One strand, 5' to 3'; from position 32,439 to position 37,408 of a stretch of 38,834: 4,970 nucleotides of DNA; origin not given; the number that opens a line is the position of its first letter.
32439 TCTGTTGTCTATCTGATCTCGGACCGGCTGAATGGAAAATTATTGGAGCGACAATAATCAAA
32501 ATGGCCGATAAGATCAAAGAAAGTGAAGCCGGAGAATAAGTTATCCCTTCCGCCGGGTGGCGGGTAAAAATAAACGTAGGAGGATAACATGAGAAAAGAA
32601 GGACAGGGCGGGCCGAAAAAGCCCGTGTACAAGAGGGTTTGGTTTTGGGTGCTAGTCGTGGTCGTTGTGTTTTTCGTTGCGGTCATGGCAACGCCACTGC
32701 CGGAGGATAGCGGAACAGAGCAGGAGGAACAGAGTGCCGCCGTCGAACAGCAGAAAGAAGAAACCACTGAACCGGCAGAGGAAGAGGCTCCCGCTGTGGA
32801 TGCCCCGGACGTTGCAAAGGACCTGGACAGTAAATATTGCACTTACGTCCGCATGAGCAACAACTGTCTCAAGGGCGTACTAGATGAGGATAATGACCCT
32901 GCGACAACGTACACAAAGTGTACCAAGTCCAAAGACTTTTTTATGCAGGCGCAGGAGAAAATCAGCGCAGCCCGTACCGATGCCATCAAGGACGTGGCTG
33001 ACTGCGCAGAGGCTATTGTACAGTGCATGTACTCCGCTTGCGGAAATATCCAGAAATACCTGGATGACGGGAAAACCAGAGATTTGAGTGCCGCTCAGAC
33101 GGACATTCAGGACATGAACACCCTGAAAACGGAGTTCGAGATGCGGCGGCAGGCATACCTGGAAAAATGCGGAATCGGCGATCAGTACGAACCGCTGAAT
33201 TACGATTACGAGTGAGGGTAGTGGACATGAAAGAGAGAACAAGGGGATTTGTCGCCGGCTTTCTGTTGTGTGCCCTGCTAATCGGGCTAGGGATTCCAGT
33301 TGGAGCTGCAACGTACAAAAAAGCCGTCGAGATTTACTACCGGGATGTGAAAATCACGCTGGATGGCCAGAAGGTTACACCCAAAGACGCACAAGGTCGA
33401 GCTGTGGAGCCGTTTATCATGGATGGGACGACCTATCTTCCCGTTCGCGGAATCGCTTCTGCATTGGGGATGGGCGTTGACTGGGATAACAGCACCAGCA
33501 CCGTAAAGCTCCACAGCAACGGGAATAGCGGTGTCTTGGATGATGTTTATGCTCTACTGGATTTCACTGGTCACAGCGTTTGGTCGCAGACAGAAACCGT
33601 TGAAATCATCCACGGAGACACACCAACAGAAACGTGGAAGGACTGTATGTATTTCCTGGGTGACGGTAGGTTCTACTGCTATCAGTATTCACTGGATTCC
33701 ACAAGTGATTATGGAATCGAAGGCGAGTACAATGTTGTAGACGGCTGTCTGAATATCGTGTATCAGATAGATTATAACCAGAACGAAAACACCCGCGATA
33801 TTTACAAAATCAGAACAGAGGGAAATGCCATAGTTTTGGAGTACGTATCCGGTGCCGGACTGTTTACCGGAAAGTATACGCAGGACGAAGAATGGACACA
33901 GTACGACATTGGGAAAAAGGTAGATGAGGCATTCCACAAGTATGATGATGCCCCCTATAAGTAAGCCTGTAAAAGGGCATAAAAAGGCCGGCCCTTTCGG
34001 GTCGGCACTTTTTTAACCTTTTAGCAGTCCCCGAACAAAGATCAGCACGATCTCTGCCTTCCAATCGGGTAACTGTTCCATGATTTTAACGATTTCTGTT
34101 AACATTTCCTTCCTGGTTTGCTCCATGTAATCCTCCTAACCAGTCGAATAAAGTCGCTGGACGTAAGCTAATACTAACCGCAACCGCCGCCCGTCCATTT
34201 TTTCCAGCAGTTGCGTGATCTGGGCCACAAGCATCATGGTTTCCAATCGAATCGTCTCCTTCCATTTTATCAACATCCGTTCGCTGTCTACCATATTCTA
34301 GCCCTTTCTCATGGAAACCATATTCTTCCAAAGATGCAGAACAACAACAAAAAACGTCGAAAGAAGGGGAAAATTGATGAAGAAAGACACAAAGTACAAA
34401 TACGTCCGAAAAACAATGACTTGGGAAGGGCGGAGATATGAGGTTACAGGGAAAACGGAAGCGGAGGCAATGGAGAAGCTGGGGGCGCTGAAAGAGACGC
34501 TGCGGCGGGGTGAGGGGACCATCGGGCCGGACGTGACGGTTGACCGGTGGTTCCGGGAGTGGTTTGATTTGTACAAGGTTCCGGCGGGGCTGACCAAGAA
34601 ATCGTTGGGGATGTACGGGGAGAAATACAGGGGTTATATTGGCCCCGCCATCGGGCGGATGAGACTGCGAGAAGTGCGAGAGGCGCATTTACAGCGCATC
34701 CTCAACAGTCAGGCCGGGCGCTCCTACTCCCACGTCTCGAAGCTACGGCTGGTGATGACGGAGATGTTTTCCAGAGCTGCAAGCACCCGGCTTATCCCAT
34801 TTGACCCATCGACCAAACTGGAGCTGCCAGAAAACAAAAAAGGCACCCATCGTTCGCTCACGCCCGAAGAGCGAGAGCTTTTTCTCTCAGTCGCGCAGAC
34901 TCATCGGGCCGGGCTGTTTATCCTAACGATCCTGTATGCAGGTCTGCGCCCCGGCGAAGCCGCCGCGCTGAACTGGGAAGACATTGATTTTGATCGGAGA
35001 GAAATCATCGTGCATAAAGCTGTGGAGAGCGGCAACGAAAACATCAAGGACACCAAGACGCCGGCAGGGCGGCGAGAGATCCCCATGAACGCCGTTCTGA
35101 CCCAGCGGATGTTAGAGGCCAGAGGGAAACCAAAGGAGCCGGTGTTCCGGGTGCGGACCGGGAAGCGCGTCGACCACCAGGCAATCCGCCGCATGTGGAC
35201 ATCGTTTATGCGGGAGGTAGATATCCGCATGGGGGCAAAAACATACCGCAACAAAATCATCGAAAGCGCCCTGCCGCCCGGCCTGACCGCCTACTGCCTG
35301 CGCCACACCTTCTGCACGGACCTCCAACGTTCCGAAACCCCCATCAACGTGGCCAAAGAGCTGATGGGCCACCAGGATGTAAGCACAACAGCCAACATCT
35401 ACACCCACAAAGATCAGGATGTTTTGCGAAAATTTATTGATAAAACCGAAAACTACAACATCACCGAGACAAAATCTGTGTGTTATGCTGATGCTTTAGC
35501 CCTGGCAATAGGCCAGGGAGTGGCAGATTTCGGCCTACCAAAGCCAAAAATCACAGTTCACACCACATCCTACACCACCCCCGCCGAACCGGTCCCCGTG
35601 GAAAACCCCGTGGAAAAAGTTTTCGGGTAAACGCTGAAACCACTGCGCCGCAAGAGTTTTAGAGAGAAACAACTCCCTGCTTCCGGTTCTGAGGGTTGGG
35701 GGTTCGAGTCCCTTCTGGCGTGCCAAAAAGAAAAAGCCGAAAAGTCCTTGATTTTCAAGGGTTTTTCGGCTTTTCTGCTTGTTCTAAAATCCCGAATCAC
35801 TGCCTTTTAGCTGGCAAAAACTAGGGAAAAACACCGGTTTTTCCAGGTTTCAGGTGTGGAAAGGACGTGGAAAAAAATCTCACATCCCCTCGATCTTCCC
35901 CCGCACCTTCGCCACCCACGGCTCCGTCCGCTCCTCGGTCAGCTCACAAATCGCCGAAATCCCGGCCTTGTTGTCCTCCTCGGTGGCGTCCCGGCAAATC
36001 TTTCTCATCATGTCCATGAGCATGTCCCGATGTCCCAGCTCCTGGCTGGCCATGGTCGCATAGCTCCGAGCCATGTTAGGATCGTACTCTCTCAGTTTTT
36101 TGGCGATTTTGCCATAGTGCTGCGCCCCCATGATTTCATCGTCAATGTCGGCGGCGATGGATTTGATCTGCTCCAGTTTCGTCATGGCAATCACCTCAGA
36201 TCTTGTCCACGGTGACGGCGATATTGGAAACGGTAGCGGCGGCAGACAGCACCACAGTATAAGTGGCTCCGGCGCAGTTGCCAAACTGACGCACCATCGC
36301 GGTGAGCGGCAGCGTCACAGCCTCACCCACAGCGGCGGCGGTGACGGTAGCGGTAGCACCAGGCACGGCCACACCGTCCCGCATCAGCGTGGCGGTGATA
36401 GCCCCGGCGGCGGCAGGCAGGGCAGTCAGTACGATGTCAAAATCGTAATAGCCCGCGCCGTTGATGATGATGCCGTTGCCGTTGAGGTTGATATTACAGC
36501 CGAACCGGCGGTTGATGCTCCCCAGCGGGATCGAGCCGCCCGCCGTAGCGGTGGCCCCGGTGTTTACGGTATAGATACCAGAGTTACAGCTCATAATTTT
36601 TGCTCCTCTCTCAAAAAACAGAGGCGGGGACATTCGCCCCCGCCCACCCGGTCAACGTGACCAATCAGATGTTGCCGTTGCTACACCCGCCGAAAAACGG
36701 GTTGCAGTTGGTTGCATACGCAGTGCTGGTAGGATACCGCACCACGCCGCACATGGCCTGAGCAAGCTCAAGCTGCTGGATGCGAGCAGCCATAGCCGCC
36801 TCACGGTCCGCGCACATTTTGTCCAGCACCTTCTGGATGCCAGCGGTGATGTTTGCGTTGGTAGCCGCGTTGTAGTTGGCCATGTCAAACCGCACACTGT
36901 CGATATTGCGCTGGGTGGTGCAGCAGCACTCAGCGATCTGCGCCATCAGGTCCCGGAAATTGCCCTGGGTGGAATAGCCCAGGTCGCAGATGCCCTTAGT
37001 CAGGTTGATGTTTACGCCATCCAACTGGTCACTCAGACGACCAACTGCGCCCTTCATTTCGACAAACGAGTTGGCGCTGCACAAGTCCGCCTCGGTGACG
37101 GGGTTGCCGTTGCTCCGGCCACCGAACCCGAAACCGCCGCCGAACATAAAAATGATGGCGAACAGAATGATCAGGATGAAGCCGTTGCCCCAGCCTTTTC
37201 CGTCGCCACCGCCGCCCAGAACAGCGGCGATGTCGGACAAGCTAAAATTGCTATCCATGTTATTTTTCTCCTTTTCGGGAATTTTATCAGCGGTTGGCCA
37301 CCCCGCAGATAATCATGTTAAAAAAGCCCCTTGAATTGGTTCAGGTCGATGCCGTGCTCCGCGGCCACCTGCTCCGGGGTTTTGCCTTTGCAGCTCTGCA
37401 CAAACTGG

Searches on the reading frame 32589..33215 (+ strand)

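Call 12: search_protein_families(library=phrogs, max_evalue=0.001, proteins=[window:32589-33215:+])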
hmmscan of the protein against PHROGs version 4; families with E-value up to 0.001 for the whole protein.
window:32589-33215:+ (208 aa): 6 families
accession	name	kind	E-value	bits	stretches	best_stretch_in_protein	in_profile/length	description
phrog_4980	-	moron, auxiliary metabolic gene and host takeover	6.9e-08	33.6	1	6-69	12-78/181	superinfection exclusion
phrog_8545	-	moron, auxiliary metabolic gene and host takeover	2.6e-07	31.6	1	8-60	8-64/177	superinfection exclusion Sie-like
phrog_14275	-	unknown function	6.5e-05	23.7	1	10-88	28-109/178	-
phrog_23980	-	unknown function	0.00011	22.9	1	10-52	7-43/193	-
phrog_806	-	unknown function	0.00022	22.3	1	14-63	2-47/187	-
phrog_8263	-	unknown function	0.00088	20.2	0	11-66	1-57/197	-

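Call 13: search_protein_families(library=pfam, max_evalue=0.01, proteins=[window:32589-33215:+])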
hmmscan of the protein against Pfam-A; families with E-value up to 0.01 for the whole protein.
window:32589-33215:+ (208 aa): 0 families

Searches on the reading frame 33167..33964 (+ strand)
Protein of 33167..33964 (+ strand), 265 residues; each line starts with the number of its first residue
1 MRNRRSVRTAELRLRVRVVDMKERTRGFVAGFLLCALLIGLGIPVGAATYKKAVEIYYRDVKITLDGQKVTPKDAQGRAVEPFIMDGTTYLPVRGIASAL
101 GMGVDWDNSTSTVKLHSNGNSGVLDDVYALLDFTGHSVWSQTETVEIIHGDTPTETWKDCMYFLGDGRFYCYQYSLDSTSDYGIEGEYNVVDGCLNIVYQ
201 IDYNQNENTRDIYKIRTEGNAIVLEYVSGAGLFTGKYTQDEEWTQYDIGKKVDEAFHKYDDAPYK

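Call 12: search_protein_families(library=phrogs, max_evalue=0.001, proteins=[window:33167-33964:+])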
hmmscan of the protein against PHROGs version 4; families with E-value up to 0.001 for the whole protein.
window:33167-33964:+ (265 aa): 0 families

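Call 13: search_protein_families(library=pfam, max_evalue=0.01, proteins=[window:33167-33964:+])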
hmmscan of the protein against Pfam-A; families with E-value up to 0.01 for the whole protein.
window:33167-33964:+ (265 aa): 1 family
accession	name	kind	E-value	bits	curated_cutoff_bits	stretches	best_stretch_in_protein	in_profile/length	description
PF07833.16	Cu_amine_oxidN1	-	3.4e-19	69.2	24.2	2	79-121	10-52/108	Copper amine oxidase N-terminal domain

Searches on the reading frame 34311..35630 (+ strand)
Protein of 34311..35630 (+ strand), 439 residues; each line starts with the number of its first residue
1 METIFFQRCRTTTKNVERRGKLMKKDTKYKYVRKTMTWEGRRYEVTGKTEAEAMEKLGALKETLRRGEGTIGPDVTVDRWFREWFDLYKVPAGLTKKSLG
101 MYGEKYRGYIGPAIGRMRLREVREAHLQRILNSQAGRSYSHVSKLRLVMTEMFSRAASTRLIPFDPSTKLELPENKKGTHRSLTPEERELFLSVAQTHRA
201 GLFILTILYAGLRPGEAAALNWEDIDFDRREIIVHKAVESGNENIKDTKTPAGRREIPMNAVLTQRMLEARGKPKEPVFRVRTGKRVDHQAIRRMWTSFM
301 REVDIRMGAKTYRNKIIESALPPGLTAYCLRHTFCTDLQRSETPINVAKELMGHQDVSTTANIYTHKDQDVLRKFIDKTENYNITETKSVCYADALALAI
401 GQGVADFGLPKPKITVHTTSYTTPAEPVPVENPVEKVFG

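Call 12: search_protein_families(library=phrogs, max_evalue=0.001, proteins=[window:34311-35630:+])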
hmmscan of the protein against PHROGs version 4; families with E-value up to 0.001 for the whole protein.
window:34311-35630:+ (439 aa): 5 families
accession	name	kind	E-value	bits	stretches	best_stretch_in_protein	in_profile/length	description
phrog_1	-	integration and excision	9e-61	207.9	1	12-383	97-451/611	integrase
phrog_216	-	integration and excision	2.7e-30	106.5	1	149-382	21-240/301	integrase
phrog_7685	-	integration and excision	2.9e-08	34.5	1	316-379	175-235/240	integrase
phrog_26960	-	unknown function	2.1e-07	32.3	1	20-141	9-133/146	-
phrog_7269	-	integration and excision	0.00063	20.6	0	315-376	18-78/89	integrase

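Call 13: search_protein_families(library=pfam, max_evalue=0.01, proteins=[window:34311-35630:+])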
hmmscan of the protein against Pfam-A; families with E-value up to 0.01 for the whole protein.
window:34311-35630:+ (439 aa): 2 families
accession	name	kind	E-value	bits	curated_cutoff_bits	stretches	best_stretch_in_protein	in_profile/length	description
PF00589.27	Phage_integrase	-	7e-23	81.7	27.1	1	182-369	2-170/172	Phage integrase family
PF22022.2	Phage_int_M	-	8.4e-05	23.2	27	1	82-170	6-93/96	Phage integrase central domain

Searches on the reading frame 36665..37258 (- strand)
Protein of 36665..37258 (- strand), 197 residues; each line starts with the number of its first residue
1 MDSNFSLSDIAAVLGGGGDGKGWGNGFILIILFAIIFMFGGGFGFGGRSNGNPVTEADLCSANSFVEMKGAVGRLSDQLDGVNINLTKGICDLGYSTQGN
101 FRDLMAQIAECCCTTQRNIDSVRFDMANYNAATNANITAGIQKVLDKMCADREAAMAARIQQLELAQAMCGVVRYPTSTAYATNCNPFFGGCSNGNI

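Call 12: search_protein_families(library=phrogs, max_evalue=0.001, proteins=[window:36665-37258:-])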
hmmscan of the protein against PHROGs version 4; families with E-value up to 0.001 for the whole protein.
window:36665-37258:- (197 aa): 1 family
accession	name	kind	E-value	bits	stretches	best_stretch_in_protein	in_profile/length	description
phrog_16490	-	unknown function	5.4e-10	40.4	1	16-164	23-202/286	-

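Call 13: search_protein_families(library=pfam, max_evalue=0.01, proteins=[window:36665-37258:-])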
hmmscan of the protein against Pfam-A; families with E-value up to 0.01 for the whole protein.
window:36665-37258:- (197 aa): 0 families
